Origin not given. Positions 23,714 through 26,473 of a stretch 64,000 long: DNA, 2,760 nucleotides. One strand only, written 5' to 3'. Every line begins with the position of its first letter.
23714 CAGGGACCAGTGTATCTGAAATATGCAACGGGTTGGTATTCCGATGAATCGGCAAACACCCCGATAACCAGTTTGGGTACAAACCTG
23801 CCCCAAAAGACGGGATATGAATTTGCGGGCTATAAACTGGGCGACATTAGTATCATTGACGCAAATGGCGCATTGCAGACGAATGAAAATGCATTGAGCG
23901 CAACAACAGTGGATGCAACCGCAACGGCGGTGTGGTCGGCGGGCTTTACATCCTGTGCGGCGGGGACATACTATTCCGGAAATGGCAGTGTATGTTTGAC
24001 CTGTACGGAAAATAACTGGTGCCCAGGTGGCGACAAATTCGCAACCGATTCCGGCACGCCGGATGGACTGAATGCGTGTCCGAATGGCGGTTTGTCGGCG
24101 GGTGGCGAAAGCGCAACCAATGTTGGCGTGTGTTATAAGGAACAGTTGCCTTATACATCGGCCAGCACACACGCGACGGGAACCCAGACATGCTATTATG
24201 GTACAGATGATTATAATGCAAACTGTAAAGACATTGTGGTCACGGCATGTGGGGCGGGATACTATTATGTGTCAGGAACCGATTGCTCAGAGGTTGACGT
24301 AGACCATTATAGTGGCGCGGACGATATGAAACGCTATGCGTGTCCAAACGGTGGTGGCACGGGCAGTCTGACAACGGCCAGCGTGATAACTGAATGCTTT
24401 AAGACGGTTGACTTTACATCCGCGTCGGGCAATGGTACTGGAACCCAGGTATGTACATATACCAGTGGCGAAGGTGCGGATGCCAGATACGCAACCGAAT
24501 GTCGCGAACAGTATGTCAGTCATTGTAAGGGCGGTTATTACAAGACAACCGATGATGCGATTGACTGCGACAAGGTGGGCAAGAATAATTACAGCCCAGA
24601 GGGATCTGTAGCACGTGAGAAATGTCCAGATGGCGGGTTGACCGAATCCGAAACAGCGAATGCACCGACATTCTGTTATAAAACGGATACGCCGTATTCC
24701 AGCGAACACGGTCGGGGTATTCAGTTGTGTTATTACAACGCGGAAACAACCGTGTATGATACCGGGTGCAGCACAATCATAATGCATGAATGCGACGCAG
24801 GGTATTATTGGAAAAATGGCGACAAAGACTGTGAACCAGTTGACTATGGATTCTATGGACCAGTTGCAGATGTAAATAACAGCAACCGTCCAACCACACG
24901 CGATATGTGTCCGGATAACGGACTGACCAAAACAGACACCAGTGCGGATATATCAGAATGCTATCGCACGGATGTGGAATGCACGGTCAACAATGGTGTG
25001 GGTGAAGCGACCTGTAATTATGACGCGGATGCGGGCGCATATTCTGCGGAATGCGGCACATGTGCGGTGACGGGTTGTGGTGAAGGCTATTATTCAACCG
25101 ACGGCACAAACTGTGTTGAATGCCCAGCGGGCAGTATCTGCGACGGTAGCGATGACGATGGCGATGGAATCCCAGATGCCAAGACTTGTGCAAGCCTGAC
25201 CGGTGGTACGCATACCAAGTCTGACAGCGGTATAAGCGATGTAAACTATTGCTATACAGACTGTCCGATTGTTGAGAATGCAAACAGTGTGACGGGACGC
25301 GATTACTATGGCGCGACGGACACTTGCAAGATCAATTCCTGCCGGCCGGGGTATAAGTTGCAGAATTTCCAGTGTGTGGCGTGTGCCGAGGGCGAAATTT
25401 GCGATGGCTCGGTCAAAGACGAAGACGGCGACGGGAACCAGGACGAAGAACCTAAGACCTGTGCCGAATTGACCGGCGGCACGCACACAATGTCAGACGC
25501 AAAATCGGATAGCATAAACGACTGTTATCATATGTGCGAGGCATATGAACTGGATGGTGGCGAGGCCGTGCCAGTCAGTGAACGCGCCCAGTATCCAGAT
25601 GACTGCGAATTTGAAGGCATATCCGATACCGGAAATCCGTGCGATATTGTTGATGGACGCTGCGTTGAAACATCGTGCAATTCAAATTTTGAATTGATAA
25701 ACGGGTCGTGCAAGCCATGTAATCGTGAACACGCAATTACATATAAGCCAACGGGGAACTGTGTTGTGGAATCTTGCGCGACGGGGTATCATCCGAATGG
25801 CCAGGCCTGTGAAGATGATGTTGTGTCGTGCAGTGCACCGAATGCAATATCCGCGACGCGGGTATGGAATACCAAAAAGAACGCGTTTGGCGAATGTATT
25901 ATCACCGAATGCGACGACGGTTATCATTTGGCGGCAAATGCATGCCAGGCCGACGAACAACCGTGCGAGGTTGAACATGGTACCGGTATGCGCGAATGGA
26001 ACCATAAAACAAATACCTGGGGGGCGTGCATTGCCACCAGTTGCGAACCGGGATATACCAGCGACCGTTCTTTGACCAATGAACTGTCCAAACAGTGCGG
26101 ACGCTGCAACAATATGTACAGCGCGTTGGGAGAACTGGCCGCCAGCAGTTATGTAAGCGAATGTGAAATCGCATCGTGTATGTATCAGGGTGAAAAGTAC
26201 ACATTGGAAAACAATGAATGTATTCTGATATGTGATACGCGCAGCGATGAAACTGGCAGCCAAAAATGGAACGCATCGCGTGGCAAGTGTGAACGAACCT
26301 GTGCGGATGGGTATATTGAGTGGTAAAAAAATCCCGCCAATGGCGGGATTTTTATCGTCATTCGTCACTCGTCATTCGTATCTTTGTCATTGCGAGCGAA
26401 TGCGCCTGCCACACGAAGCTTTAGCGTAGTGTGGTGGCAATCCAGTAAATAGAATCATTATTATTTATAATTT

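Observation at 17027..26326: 3099-aa secreted mosaic protein: Listeria-Bacteroides repeats fused to eukaryotic-like Cys-rich (ephrin-receptor/EGF-like) modules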

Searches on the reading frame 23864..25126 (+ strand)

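Call 10: search_protein_families(library=pfam, proteins=[window:23864-25126:+], max_evalue=10)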
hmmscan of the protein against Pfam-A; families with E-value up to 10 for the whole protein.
window:23864-25126:+ (421 aa): 1 family
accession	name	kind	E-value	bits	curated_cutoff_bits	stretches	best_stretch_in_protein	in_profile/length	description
PF07699.19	Ephrin_rec_like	-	0.045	14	23.1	1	313-366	1-48/48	Tyrosine-protein kinase ephrin type A/B receptor-like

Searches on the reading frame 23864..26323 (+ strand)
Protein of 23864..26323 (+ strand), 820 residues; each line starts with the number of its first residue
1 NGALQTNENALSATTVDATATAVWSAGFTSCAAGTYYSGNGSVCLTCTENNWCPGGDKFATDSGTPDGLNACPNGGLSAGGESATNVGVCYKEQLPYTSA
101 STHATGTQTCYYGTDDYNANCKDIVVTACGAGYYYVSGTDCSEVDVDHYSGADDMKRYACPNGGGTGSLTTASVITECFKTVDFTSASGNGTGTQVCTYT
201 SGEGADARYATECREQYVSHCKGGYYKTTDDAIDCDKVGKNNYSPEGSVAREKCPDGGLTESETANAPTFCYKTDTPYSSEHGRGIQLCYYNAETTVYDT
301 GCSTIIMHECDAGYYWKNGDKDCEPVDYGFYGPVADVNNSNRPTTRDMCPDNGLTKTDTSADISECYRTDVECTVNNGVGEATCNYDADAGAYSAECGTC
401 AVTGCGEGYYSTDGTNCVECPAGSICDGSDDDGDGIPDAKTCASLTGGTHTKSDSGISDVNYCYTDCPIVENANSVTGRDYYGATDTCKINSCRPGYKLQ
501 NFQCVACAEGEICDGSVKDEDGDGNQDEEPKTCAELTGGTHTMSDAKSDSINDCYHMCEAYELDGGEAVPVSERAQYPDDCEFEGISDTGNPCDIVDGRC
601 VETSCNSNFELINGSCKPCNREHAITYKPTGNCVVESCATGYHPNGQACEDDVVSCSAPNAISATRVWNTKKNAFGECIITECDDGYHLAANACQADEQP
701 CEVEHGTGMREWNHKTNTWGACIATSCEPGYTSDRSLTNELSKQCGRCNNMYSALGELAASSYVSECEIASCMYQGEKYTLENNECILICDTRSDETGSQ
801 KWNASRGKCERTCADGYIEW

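Call 14: find_homologous_proteins(query=window:23864-26323:+, max_evalue=0.00001)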
Query window:23864-26323:+ (820 aa): 11 proteins with E <= 0.00001 among 8000 candidates.
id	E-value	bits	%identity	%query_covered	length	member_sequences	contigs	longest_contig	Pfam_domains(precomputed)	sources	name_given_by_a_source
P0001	3.8e-267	907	43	91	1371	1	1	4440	PF09479.17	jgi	jgi:uncharacterized repeat protein (TIGR02543 family)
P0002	3.5e-253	861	52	100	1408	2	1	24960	-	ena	-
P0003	1.3e-250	853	51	100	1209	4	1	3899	-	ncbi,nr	ncbi:MAG: hypothetical protein IJO18_04270, partial [Alphaproteobacteria bacterium]|nr:hypothetical 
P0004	1.0e-182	628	37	92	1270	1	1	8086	-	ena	-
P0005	3.5e-181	623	43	97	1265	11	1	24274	-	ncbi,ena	-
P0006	4.5e-168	580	50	67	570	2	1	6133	-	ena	-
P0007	2.8e-99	352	45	51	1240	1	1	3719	-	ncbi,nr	ncbi:MAG: InlB B-repeat-containing protein, partial [Alphaproteobacteria bacterium]|nr:InlB B-repeat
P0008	4.2e-98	348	26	96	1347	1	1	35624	PF24634.2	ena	-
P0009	4.4e-63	232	31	67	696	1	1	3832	-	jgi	jgi:hypothetical protein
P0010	2.0e-32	131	25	44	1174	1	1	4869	-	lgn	-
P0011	1.9e-13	68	29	35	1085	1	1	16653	PF09479.17,PF07699.20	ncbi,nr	ncbi:MAG: InlB B-repeat-containing protein, partial [Rickettsiales bacterium]|nr:InlB B-repeat-conta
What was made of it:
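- Closest known: InlB B-repeat / Flg_new. Same: NCBI names the homologs 'InlB B-repeat-containing protein' (call 14).
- Tried and rejected: The word-indexed search with the C-terminal 820 aa found only 11 relatives (call 14).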
